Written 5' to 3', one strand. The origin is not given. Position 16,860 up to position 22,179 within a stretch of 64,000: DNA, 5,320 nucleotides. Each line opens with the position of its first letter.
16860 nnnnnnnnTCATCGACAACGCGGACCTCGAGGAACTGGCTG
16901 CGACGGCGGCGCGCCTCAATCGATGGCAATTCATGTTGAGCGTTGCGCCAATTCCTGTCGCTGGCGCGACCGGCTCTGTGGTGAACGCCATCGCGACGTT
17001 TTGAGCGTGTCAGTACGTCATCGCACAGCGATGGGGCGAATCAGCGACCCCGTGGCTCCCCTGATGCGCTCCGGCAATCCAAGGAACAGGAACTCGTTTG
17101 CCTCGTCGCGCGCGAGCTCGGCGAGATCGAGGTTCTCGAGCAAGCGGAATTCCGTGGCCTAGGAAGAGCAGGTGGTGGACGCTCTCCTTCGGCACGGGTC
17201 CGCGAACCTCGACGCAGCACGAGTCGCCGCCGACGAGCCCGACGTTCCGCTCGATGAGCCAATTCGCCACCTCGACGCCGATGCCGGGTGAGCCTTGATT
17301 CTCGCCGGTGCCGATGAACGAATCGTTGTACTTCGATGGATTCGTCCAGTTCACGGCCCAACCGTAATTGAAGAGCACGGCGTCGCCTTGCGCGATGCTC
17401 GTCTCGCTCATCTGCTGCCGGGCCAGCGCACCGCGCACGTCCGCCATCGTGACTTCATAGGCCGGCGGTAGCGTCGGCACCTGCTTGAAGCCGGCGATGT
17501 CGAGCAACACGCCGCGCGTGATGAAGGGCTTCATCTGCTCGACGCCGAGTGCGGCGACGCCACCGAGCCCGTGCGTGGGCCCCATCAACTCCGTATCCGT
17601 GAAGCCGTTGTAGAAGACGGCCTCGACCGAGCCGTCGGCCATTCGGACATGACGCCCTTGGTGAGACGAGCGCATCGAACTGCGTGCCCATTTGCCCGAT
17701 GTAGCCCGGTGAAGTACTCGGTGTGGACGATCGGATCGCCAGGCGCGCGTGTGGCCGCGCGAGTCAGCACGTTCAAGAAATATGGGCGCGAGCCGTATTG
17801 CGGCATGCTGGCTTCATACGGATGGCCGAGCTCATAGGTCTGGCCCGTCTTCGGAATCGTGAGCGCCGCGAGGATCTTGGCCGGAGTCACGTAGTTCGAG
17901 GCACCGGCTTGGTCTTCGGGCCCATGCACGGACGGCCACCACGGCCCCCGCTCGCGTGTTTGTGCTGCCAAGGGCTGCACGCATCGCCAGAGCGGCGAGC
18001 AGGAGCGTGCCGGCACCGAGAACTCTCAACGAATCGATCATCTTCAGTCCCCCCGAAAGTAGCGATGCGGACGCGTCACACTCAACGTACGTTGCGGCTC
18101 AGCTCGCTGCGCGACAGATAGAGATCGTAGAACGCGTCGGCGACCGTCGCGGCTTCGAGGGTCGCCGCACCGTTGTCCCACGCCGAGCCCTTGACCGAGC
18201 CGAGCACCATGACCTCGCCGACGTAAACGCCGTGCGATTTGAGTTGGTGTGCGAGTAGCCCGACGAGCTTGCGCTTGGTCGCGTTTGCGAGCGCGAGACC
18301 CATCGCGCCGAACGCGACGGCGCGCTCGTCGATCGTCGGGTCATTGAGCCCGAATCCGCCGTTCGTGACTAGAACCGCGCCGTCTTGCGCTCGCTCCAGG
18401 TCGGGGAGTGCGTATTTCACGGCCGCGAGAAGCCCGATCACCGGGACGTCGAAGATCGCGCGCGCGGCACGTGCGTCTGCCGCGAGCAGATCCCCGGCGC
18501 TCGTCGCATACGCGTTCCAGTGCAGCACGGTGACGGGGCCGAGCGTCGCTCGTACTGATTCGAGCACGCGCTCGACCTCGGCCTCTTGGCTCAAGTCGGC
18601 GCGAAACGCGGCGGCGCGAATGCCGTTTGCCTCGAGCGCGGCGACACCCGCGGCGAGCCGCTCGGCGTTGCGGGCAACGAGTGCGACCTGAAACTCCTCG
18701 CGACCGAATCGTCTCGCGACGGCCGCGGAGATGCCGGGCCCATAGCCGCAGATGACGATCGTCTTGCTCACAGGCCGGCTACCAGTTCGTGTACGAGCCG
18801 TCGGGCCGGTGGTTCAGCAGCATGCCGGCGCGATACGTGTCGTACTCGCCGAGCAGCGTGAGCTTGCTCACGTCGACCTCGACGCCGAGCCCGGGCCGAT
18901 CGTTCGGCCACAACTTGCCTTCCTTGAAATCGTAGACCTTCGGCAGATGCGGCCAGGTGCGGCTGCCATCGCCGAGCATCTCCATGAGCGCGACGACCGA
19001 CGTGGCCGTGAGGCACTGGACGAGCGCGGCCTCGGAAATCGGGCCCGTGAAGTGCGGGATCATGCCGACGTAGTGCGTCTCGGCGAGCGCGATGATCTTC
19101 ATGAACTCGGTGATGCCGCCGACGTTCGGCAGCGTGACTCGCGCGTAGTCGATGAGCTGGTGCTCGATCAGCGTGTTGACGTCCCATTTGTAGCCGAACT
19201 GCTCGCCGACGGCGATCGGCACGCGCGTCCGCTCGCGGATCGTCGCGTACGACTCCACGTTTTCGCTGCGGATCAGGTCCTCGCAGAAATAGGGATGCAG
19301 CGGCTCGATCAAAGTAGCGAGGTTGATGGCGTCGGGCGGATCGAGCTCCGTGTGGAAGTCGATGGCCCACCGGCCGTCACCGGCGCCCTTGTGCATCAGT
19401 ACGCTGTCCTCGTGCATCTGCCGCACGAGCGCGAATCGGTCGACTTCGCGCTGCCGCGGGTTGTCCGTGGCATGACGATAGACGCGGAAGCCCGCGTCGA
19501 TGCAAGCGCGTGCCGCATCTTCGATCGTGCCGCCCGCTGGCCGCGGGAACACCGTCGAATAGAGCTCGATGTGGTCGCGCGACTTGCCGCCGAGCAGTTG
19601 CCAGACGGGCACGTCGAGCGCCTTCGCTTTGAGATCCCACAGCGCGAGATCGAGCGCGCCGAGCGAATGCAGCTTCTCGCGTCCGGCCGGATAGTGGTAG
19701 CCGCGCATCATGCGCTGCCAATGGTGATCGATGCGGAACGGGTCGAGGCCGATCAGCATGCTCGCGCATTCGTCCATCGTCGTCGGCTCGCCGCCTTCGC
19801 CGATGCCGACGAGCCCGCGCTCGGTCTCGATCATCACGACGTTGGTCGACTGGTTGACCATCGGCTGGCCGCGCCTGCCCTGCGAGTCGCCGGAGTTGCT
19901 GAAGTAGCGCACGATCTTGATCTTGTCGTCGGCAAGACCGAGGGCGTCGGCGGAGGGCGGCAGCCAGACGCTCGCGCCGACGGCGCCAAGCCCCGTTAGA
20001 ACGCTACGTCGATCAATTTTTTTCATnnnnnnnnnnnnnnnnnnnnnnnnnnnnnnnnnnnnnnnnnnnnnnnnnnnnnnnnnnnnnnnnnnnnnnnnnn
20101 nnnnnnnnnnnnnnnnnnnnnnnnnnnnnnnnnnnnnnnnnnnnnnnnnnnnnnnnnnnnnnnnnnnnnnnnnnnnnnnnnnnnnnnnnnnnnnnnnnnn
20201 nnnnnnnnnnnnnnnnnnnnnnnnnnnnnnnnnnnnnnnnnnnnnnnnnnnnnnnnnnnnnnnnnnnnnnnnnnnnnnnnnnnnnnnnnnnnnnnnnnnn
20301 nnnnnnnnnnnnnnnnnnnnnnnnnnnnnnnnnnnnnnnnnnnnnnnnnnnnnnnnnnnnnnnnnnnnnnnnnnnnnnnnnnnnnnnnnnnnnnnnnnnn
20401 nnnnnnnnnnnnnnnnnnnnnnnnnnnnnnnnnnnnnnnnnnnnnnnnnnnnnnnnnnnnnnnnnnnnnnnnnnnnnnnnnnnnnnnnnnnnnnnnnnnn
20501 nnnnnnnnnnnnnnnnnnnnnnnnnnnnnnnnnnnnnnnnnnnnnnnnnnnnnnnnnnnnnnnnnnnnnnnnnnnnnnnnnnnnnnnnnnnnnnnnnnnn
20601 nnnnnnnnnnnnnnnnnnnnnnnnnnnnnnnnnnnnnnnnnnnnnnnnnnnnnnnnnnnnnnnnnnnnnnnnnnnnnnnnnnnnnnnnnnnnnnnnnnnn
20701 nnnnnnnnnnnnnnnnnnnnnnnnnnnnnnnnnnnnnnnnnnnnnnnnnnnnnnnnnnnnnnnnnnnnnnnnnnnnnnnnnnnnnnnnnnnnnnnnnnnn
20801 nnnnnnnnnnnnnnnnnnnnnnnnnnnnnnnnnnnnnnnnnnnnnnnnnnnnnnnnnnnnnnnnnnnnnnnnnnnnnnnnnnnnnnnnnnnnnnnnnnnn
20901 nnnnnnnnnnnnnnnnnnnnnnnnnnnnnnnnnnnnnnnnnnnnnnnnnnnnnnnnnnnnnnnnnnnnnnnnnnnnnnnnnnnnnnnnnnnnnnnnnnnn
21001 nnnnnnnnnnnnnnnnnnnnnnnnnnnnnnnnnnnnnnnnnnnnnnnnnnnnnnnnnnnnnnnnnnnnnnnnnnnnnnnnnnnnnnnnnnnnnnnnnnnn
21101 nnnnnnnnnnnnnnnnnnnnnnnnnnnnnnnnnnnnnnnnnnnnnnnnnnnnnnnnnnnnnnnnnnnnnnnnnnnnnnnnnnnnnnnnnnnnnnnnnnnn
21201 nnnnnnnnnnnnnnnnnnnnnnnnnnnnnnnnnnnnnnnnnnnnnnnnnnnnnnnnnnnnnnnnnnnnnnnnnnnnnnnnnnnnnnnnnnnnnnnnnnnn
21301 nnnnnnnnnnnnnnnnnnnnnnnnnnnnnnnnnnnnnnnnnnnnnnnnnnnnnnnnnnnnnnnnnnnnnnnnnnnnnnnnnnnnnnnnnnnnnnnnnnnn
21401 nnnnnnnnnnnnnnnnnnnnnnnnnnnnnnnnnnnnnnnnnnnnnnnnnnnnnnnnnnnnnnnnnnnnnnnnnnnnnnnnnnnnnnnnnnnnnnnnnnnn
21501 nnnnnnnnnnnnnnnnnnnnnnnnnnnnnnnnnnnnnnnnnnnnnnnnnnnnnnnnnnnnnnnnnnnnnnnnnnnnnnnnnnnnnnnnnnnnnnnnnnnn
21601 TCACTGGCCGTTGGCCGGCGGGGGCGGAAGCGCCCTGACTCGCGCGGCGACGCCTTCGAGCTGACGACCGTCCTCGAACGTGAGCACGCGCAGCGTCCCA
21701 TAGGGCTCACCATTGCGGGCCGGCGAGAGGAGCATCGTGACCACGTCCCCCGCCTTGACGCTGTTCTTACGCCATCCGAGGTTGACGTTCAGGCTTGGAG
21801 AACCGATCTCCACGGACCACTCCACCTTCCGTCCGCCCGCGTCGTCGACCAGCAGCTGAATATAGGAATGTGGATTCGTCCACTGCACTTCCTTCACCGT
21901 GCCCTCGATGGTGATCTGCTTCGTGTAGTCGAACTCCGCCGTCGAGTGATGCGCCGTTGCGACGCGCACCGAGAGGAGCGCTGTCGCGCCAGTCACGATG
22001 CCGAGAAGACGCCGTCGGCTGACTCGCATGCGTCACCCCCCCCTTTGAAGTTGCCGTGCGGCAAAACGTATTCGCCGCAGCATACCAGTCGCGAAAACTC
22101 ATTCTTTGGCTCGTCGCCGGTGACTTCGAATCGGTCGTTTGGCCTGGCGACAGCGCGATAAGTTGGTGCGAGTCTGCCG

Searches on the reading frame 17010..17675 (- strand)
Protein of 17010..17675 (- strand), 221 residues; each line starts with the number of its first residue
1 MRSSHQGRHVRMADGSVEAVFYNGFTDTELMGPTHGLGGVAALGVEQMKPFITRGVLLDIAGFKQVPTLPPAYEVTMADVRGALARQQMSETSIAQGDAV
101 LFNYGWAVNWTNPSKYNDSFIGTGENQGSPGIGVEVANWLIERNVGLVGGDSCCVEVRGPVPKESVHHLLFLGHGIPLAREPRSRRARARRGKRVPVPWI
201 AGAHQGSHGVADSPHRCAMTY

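Call 36: search_protein_families(library=pfam, proteins=[window:17010-17675:-], max_evalue=0.001)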
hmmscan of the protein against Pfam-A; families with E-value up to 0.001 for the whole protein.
window:17010-17675:- (221 aa): 1 family
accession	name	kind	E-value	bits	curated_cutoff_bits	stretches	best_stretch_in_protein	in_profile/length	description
PF04199.19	Cyclase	-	5.4e-15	56.3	23.1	1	29-156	31-141/142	Putative cyclase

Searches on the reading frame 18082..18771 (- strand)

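Call 36: search_protein_families(library=pfam, proteins=[window:18082-18771:-], max_evalue=0.001)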
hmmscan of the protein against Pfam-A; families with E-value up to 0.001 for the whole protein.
window:18082-18771:- (229 aa): 3 families
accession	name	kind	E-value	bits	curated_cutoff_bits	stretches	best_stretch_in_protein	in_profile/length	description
PF00106.31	adh_short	-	1.8e-21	77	26.6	1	3-144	1-142/195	short chain dehydrogenase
PF13561.12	adh_short_C2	-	3.2e-12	47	27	1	13-136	7-128/236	Enoyl-(Acyl carrier protein) reductase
PF08659.16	KR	-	0.00025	21.5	22.6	1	13-108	11-110/180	KR domain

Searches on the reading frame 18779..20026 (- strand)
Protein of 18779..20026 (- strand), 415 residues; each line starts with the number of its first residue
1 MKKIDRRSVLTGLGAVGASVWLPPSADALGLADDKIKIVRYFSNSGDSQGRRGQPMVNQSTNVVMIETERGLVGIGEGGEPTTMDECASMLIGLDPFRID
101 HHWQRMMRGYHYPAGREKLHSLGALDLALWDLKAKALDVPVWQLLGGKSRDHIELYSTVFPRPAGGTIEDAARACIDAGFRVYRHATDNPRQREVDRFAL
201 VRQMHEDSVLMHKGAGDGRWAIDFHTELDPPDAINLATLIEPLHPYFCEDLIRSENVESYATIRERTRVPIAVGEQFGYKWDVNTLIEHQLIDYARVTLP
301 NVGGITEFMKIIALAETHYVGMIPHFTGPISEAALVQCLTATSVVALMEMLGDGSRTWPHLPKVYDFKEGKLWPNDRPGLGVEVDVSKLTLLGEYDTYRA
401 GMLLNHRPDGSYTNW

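Call 6: search_protein_families(library=pfam, proteins=[window:18779-20026:-], max_evalue=0.001)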
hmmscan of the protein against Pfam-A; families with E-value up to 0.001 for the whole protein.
window:18779-20026:- (415 aa): 2 families
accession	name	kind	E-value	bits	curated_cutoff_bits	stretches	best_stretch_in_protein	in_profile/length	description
PF13378.12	MR_MLE_C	-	2.3e-40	139.1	29.4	1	170-385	4-216/219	Enolase C-terminal domain-like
PF02746.21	MR_MLE_N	-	9.7e-16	58.5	22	1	57-146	24-117/117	Mandelate racemase / muconate lactonizing enzyme, N-terminal domain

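Call 11: search_protein_families(library=ncbifam, proteins=[window:18779-20026:-], max_evalue=0.00001)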
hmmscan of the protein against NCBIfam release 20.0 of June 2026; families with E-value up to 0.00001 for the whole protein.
window:18779-20026:- (415 aa): 10 families
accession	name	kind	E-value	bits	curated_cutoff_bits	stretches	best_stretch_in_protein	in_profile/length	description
NF010624.0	PRK14017.1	equivalog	8.9e-58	196.2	311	1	63-415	17-382/382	galactonate dehydratase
NF043051.1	ManoateDhtManD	equivalog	1.1e-57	195.7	550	2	222-415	210-403/403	D-mannonate dehydratase ManD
NF011654.0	PRK15072.1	subfamily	9.9e-55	186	430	2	222-415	211-404/404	D-galactonate dehydratase family protein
NF040790.2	glucon_galact_dh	equivalog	3.7e-34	118.2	750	1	66-387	30-364/390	bifunctional D-gluconate/D-galactonate dehydratase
NF047820.1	TalGalacDh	equivalog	6.1e-30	104.4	500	1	52-384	29-356/371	L-talarate/galactarate dehydratase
NF011968.0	PRK15440.1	equivalog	9.8e-25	87.2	393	1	57-385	55-384/395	L-rhamnonate dehydratase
NF040866.1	AraD_Arch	equivalog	5.6e-20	71.7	650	1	83-385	63-362/372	arabinonate dehydratase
TIGR02534.1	mucon_cyclo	subfamily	2.7e-18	66.1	334.95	1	59-390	27-363/368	muconate/chloromuconate family cycloisomerase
NF043002.1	HProlDhtase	equivalog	4.2e-14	52.2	500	1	82-388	67-358/366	cis-3-hydroxy-L-proline dehydratase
NF041118.1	A_G_epim_Thtga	equivalog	1.3e-10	40.9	500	1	59-322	28-287/341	L-Ala-D/L-Glu epimerase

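Call 86: search_solved_structures(query=window:18779-20026:-, max_evalue=1e-20, show_alignments=0)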
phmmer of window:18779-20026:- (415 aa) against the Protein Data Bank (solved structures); distinct sequences matched with E-value up to 1e-20: 50.
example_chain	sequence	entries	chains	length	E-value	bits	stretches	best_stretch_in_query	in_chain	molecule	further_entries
4fi4_A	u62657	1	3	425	1.8e-47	165.2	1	220-415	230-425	Mandelate racemase/muconate lactonizing protein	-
3thu_A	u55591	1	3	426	1.8e-46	162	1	221-415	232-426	Mandelate racemase / muconate lactonizing enzyme family protein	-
3vcn_A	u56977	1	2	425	1.9e-46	161.9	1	222-415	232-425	MANNONATE DEHYDRATASE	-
4gme_A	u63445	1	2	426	1.9e-46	161.9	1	222-415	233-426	Mandelate racemase/muconate lactonizing enzyme family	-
2qjj_A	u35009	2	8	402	3.1e-44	154.6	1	221-415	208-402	Mandelate racemase/muconate lactonizing enzyme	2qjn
4k1w_A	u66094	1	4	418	3.1e-44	154.6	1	221-415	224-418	Mandelate racemase/muconate lactonizing enzyme, N-terminal domain protein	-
2qjm_A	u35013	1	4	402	3.6e-44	154.4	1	221-415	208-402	Mandelate racemase/muconate lactonizing enzyme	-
4k8g_A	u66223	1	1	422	3.7e-44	154.3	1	221-415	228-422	Mandelate racemase/muconate lactonizing enzyme, N-terminal domain protein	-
3v3w_A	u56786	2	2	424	3.8e-43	151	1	221-415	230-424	Starvation sensing protein rspA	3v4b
3ow1_A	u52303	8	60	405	4.4e-41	144.2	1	221-415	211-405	Mandelate racemase/muconate lactonizing enzyme | D-mannonate dehydratase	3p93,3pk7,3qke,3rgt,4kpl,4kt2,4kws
3bsm_A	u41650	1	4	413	4.8e-41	144.1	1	221-415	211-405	Mandelate racemase/muconate lactonizing enzyme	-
4f4r_A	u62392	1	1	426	5.4e-41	143.9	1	221-415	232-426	D-mannonate dehydratase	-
4il2_A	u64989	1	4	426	5.5e-41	143.9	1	215-415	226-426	Starvation sensing protein rspA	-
4k2s_A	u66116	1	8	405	5.8e-41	143.8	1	221-415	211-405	D-mannonate dehydratase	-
4e4f_A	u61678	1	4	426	9.1e-39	136.6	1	222-415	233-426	MANNONATE DEHYDRATASE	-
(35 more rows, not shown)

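Call 87: find_related_loci(query=window:18779-20026:-, collection=metagenome_contigs, flank=10000)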
Query window:18779-20026:- (415 aa) in metagenome_contigs; peptide patterns used: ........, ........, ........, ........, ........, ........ (x = any residue, [..] = any of these).
337 stretches matched a pattern; 197 encode a relative of the query (tblastn E <= 1e-3); the best 80 are kept; 80 distinct loci.
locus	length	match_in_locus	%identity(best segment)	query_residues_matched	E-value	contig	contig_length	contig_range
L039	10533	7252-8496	94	1-415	0e+0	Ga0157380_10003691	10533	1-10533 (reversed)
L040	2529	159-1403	92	1-415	0e+0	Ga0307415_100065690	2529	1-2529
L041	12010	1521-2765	93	1-415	0e+0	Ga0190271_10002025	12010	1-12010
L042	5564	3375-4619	91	1-415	0e+0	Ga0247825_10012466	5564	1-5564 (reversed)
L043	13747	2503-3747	91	1-415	0e+0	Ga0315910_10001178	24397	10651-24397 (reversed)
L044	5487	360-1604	88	1-415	0e+0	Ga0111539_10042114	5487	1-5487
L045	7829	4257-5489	90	5-415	0e+0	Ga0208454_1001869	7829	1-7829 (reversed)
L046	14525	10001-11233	87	5-415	0e+0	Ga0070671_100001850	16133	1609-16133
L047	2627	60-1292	86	5-415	0e+0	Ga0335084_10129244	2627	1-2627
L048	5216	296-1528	86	5-415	0e+0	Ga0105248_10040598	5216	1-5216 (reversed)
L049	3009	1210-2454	88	1-415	0e+0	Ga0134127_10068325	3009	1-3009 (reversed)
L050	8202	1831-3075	88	1-415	0e+0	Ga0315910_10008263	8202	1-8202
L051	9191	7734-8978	88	1-415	0e+0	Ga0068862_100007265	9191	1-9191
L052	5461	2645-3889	88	1-415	0e+0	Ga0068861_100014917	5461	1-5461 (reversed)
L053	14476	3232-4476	87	1-415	0e+0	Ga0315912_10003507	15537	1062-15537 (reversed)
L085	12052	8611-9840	82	5-415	0e+0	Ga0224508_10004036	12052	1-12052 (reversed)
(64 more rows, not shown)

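Call 91: search_protein_families(library=pfam, proteins=[L085:7025-8533:+, L085:2272-3507:+, L085:3514-4884:-, L085:4806-5753:-, L085:5805-6962:-, L085:9898-11001:+, L085:1563-2513:-, L085:609-1553:-, L085:10973-11803:-, L085:8593-9843:+], max_evalue=0.001)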
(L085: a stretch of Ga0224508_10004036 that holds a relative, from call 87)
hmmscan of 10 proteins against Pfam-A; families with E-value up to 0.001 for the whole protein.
L085:7025-8533:+ (502 aa): 2 families
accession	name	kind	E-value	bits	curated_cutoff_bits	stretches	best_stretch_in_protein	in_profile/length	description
PF07995.17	GSDH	-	3.5e-59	201.2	25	2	76-317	1-223/332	Glucose / Sorbosone dehydrogenase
PF24684.1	Vgb_lyase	-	4e-05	23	50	0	77-112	13-48/290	Virginiamycin B lyase family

L085:2272-3507:+ (411 aa): 1 family
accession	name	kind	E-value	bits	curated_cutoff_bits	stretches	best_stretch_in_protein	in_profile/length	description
PF03328.21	HpcH_HpaI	-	8e-18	65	25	1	185-342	17-170/221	HpcH/HpaI aldolase/citrate lyase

L085:3514-4884:- (456 aa): 2 families
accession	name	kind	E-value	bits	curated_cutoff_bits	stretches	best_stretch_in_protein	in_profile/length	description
PF13378.12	MR_MLE_C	-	6.6e-61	206.3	29.4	1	210-442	2-218/219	Enolase C-terminal domain-like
PF02746.21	MR_MLE_N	-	1.6e-09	38.4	22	1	93-184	29-117/117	Mandelate racemase / muconate lactonizing enzyme, N-terminal domain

L085:4806-5753:- (315 aa): 1 family
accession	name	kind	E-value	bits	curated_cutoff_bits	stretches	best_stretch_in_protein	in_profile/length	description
PF03737.21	RraA-like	-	1.5e-17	64.7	24.5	1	83-238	20-151/152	Aldolase/RraA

L085:5805-6962:- (385 aa): 1 family
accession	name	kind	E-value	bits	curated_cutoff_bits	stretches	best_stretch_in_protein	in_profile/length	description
PF01263.26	Aldose_epim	-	2.1e-76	257.6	27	1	43-380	2-298/299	Aldose 1-epimerase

L085:9898-11001:+ (367 aa): 2 families
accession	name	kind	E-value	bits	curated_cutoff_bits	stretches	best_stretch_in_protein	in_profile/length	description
PF01758.21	SBF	-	6.5e-40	137.3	24.3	1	89-266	2-189/191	Sodium Bile acid symporter family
PF13593.11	SBF_like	-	5.3e-14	52.6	25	1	57-306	3-262/313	SBF-like CPA transporter family (DUF4137)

L085:1563-2513:- (316 aa): 2 families
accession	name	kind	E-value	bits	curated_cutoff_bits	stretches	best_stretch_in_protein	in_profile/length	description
PF00753.33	Lactamase_B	-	2.4e-16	60.7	22.7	1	92-213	8-140/196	Metallo-beta-lactamase superfamily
PF12706.13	Lactamase_B_2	-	6.7e-08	32.8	27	1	102-267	3-165/200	Beta-lactamase superfamily domain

L085:609-1553:- (314 aa): 0 families

L085:10973-11803:- (276 aa): 7 families
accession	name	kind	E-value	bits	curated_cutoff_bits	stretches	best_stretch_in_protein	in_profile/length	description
PF00326.27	Peptidase_S9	-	2.3e-11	44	22.6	2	144-194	46-96/213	Prolyl oligopeptidase family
PF01738.24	DLH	-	9.8e-09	35.5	21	1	94-257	31-187/217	Dienelactone hydrolase family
PF12146.15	Hydrolase_4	-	7.1e-08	32.5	27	0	145-191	61-105/239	Serine aminopeptidase, S33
PF20434.5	BD-FAE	-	4.4e-06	26.8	26.8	0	212-239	188-215/215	BD-FAE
PF02230.22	Abhydrolase_2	-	2.4e-05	24.7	23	1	159-257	102-200/217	Phospholipase/Carboxylesterase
PF12697.13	Abhydrolase_6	-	3.9e-05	24.9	26.3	0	81-206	4-108/217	Alpha/beta hydrolase family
PF12740.14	PETase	-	7e-05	22.8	28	1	158-256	121-211/263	PET hydrolase-like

L085:8593-9843:+ (416 aa): 2 families
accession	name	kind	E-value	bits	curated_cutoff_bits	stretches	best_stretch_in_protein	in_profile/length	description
PF13378.12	MR_MLE_C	-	3e-40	138.7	29.4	1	171-388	4-218/219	Enolase C-terminal domain-like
PF02746.21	MR_MLE_N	-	3.5e-16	59.9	22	1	58-147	24-117/117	Mandelate racemase / muconate lactonizing enzyme, N-terminal domain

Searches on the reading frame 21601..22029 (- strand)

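Call 36: search_protein_families(library=pfam, proteins=[window:21601-22029:-], max_evalue=0.001)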
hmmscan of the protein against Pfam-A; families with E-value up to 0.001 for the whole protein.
window:21601-22029:- (142 aa): 1 family
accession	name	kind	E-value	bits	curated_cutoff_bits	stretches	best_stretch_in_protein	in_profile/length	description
PF19649.4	DUF6152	-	1.3e-33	115.4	27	1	23-112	8-97/98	Family of unknown function (DUF6152)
